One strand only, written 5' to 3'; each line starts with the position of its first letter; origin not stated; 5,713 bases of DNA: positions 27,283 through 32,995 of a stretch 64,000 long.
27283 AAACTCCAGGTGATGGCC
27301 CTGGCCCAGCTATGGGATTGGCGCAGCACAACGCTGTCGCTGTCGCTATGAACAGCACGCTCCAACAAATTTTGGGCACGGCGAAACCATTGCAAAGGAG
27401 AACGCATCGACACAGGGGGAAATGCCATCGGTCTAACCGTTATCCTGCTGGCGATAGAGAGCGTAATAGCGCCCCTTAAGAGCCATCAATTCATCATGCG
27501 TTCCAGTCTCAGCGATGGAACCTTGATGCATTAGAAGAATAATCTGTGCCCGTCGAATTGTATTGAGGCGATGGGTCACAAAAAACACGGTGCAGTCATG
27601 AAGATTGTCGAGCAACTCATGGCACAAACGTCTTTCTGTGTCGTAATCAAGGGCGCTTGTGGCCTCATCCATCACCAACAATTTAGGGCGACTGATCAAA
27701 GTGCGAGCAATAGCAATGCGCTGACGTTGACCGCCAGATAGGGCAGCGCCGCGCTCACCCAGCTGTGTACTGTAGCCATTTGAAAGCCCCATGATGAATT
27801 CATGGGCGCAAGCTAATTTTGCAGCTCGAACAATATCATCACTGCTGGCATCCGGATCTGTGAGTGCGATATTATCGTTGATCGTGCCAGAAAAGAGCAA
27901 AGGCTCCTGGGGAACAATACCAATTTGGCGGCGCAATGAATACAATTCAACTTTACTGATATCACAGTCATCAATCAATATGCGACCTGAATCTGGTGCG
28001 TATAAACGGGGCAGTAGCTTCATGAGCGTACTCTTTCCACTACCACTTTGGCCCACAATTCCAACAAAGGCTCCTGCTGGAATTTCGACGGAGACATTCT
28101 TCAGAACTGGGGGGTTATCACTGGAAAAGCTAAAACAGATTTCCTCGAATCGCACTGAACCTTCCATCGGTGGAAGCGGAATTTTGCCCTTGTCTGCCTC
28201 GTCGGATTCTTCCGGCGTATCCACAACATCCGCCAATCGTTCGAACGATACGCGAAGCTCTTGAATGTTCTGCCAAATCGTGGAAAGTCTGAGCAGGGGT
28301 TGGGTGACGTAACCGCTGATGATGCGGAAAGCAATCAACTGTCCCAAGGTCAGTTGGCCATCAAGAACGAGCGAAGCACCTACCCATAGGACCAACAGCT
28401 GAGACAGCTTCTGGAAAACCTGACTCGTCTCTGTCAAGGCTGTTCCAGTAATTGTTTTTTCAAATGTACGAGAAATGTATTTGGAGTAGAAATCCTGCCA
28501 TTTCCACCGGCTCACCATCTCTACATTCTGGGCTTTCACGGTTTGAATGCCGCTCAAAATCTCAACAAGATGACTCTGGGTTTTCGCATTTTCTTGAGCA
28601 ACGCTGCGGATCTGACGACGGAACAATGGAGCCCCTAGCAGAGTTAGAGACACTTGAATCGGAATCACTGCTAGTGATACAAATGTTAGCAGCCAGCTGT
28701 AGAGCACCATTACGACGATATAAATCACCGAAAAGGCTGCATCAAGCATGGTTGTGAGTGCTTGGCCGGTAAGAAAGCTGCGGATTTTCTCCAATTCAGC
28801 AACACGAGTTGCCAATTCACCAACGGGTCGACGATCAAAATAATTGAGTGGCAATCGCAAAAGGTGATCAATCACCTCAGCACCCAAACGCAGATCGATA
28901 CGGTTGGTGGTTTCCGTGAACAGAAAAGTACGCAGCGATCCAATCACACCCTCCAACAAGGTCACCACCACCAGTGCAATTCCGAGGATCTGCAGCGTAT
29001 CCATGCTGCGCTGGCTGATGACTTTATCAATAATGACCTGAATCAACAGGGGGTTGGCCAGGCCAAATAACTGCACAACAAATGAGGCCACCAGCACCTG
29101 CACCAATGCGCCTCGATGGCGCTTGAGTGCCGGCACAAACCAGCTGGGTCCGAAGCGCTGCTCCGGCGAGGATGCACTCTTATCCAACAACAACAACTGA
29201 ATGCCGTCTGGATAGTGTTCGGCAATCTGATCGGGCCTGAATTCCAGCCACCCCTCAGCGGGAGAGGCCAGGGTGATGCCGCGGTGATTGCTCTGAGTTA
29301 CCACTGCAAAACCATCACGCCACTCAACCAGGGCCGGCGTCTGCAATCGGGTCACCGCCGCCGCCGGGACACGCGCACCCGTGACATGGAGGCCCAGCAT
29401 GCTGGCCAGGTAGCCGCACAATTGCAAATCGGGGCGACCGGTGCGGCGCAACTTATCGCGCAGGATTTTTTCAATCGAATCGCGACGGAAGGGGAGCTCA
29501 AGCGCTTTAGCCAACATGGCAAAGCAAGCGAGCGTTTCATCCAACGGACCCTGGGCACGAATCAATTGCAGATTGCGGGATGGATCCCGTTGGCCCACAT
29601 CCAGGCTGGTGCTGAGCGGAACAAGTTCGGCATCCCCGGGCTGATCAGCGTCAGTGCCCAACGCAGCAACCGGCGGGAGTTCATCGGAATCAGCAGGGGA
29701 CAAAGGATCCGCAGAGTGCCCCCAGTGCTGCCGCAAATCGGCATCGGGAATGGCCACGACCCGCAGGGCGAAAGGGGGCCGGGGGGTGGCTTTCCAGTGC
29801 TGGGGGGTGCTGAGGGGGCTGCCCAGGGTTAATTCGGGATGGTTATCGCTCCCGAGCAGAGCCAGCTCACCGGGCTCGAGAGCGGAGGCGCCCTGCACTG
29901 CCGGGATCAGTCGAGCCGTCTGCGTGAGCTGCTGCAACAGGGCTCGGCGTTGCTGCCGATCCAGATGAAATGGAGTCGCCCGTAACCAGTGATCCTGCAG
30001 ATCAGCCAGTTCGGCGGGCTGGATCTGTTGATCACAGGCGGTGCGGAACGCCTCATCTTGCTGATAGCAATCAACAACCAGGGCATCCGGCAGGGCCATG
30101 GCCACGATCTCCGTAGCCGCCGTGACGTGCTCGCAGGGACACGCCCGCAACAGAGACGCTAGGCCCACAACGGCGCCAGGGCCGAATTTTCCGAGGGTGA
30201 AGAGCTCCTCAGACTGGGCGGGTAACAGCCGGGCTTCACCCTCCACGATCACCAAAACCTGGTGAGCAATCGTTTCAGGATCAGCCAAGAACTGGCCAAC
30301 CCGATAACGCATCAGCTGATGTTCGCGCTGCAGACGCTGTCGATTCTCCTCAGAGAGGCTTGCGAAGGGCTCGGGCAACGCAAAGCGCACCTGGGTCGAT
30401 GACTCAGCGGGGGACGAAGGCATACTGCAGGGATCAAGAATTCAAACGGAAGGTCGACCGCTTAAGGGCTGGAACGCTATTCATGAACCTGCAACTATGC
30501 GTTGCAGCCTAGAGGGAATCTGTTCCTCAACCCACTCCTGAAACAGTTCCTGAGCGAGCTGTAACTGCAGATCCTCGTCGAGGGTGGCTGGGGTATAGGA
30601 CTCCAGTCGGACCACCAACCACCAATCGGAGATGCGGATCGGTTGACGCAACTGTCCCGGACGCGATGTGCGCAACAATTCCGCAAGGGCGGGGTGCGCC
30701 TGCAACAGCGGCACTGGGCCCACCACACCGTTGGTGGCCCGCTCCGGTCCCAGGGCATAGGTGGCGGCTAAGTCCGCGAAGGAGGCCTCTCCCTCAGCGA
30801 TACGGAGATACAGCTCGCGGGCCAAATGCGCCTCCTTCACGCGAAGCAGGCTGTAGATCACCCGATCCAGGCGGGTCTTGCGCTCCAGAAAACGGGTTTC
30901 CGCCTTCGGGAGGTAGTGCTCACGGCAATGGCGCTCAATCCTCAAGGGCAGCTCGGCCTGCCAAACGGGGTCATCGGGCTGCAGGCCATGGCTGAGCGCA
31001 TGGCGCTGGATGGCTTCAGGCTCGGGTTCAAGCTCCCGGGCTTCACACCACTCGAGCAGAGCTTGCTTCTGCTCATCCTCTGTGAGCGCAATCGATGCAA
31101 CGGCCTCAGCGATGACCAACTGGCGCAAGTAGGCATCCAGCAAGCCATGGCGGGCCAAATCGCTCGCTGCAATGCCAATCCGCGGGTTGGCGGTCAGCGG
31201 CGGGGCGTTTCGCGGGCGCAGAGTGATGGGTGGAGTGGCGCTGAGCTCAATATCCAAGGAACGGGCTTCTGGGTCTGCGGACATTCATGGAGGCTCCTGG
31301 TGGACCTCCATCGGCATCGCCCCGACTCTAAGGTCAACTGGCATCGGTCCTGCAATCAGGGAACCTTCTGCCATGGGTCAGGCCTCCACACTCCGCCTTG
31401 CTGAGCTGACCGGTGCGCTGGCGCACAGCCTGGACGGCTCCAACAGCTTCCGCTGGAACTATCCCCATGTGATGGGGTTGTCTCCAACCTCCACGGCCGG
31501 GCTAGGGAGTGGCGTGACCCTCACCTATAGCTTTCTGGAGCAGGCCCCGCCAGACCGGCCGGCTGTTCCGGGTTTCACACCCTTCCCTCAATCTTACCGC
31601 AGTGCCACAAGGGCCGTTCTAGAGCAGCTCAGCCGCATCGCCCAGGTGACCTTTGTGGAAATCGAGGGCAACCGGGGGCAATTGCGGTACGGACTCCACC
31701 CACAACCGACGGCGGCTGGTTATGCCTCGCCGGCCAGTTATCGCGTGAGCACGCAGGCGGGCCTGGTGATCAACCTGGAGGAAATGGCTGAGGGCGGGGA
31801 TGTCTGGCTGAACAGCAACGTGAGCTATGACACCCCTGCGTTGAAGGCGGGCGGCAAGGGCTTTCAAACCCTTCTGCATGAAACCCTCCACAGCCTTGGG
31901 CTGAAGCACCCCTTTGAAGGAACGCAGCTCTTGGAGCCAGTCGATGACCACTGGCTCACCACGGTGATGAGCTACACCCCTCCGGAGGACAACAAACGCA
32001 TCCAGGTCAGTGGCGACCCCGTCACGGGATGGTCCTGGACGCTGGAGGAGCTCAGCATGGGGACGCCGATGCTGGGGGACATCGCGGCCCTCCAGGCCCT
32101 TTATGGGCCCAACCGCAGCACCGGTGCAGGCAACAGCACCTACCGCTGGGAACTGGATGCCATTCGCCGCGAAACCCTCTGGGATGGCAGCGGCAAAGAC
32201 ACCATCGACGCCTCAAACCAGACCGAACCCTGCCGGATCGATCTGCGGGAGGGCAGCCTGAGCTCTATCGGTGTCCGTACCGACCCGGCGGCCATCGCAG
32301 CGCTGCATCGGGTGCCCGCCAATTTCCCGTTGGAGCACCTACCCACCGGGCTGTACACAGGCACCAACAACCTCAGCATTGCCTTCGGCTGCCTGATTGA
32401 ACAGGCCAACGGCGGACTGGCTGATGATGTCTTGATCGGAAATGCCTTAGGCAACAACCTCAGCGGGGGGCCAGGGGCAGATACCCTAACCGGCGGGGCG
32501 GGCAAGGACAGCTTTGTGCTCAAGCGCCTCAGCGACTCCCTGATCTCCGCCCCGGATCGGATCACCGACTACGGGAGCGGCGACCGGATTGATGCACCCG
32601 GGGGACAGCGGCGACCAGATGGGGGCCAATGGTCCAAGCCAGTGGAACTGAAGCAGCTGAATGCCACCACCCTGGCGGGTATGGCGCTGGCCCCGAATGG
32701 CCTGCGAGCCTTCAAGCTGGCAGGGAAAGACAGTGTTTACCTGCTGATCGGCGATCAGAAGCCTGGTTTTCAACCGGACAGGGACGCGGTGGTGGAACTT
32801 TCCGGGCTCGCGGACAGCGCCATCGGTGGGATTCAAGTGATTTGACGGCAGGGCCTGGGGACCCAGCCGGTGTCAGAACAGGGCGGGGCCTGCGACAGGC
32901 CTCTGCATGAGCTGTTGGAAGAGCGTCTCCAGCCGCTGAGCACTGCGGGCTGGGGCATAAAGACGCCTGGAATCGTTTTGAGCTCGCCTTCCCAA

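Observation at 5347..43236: Six-member family: a fixed 5xSwmB C-terminal cassette carrying interchangeable N-terminal heads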

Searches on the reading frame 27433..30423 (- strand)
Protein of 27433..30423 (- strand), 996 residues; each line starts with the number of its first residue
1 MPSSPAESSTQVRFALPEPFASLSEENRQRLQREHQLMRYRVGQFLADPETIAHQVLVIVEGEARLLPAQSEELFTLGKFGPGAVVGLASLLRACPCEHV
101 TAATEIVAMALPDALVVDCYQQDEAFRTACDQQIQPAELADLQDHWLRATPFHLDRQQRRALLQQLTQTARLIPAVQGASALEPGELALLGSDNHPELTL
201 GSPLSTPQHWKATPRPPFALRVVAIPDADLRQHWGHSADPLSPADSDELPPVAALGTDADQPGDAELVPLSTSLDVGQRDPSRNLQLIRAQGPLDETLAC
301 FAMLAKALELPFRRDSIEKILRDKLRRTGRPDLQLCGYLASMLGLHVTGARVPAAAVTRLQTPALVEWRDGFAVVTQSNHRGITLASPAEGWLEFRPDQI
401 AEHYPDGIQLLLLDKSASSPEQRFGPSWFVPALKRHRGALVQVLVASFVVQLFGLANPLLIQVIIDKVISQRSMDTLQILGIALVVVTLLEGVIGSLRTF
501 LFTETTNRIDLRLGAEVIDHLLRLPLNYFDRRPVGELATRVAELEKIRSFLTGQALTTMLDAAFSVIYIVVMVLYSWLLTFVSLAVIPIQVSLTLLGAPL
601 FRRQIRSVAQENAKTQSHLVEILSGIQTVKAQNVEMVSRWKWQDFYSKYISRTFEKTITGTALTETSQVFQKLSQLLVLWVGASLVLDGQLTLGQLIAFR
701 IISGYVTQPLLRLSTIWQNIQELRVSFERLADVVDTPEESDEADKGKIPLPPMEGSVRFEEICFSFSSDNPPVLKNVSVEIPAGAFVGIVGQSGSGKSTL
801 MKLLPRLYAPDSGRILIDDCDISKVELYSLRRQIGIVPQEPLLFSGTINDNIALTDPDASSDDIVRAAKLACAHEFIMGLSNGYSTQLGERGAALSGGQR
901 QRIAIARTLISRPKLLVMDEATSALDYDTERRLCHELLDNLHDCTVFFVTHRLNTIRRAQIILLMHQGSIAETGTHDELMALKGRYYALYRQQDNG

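Call 5: search_protein_families(library=pfam, proteins=[window:27433-30423:-], max_evalue=0.001)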
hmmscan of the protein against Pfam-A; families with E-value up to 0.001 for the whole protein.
window:27433-30423:- (996 aa): 7 families
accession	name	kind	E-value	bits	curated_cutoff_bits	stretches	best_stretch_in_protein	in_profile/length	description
PF00664.28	ABC_membrane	-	1.5e-52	179.5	28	1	443-710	4-274/274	ABC transporter transmembrane region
PF00005.33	ABC_tran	-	1.1e-32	113.9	25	1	774-923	1-137/137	ABC transporter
PF02463.25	SMC_N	-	3e-07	30.5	40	1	813-963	109-209/220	RecF/RecN/SMC N terminal domain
PF00027.35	cNMP_binding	-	1.2e-05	25.6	27.5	1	38-122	2-88/89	Cyclic nucleotide-binding domain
PF13304.12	AAA_21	-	2.7e-05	24.8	27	0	786-807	1-22/304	AAA domain, putative AbiEii toxin, Type IV TA system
PF03412.21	Peptidase_C39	-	0.00022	21.5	22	1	291-411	8-127/133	Peptidase C39 family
PF13401.12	AAA_22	-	0.00039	21.2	27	0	786-946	7-118/130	AAA domain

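Call 36: search_protein_families(library=ncbifam, proteins=[window:27433-30423:-], max_evalue=0.001)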
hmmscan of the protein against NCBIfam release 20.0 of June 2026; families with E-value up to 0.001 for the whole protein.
window:27433-30423:- (996 aa): 187 families (the best 25 are shown)
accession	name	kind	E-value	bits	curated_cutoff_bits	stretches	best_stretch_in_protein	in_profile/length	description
TIGR01846.1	type_I_sec_HlyB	subfamily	2.4e-214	713.6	725.55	1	298-994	2-693/694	type I secretion system permease/ATPase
TIGR03375.1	type_I_sec_LssB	subfamily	9.7e-146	486.9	693.1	1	297-981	3-690/696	type I secretion system permease/ATPase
TIGR03796.1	NHLM_micro_ABC1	equivalog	2.2e-140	469.2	853.3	1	340-989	54-708/710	NHLP family bacteriocin export ABC transporter peptidase/permease/ATPase subunit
TIGR03797.1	NHLM_micro_ABC2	equivalog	3.3e-121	405.9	709.4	1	432-993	130-685/686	NHLP bacteriocin export ABC transporter permease/ATPase subunit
TIGR00958.1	3a01208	subfamily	2.3e-119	399.7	874.6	1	433-989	156-710/711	antigen peptide transporter 2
TIGR01193.1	bacteriocin_ABC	subfamily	6.2e-119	398.5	523.85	1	427-991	145-707/708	peptide cleavage/export ABC transporter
TIGR02203.1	MsbA_lipidA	equivalog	1.8e-116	389.9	602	1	434-993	10-569/572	lipid A export permease/ATP-binding protein MsbA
TIGR01842.1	type_I_sec_PrtD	subfamily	8.2e-113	377.8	510.15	1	434-980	2-541/544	type I secretion system permease/ATPase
TIGR02204.1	MsbA_rel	hypoth_equivalog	1e-108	364.5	780.4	1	429-992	9-574/576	ABC transporter, permease/ATP-binding protein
NF052233.1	CphA_assoc_ABC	equivalog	9.8e-102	341.6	880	1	455-994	206-744/766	cyanophycin metabolism-associated ABC transporter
NF045513.1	HepA_fam_ABC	equivalog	4.4e-96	322.7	725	1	472-993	89-609/610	heterocyst formation ABC transporter subunit HepA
NF010178.0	PRK13657.1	equivalog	1.6e-95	320.7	733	1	433-993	14-570/588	glucan ABC transporter ATP-binding protein/ permease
NF008381.0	PRK11176.1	equivalog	1.4e-92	310.9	867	1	459-993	46-579/582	lipid A ABC transporter ATP-binding protein/permease MsbA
NF008055.0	PRK10789.1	equivalog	1.3e-83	281.4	845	1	428-993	9-571/590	SmdA family multidrug ABC transporter permease/ATP-binding protein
NF008056.1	PRK10790.1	equivalog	3.8e-83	280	746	1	436-994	21-576/584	SmdB family multidrug efflux ABC transporter permease/ATP-binding protein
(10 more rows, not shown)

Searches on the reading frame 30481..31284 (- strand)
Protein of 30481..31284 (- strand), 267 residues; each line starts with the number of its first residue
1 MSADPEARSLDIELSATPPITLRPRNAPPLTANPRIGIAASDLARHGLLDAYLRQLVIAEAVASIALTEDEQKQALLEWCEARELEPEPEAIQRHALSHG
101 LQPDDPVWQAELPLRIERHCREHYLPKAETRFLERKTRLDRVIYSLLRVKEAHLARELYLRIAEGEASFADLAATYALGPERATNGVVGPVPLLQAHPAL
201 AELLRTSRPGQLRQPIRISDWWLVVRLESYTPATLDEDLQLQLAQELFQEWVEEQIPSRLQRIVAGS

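Call 6: search_protein_families(library=pfam, proteins=[window:30481-31284:-], max_evalue=0.001)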
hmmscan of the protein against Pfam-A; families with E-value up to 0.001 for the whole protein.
window:30481-31284:- (267 aa): 1 family
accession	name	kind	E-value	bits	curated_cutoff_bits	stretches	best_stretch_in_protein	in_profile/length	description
PF00639.27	Rotamase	-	5.9e-06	27.6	21.7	1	153-228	20-96/97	PPIC-type PPIASE domain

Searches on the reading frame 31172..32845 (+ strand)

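Call 6: search_protein_families(library=pfam, proteins=[window:31172-32845:+], max_evalue=0.001)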
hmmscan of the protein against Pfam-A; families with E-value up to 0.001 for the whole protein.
window:31172-32845:+ (557 aa): 2 families
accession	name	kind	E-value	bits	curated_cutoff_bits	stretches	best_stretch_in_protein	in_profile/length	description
PF08548.17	Peptidase_M10_C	-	8.7e-17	62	20.7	2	398-474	70-128/193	Peptidase M10 serralysin C terminal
PF00353.25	HemolysinCabind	-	1.6e-05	25.2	23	1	423-448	2-27/36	RTX calcium-binding nonapeptide repeat (4 copies)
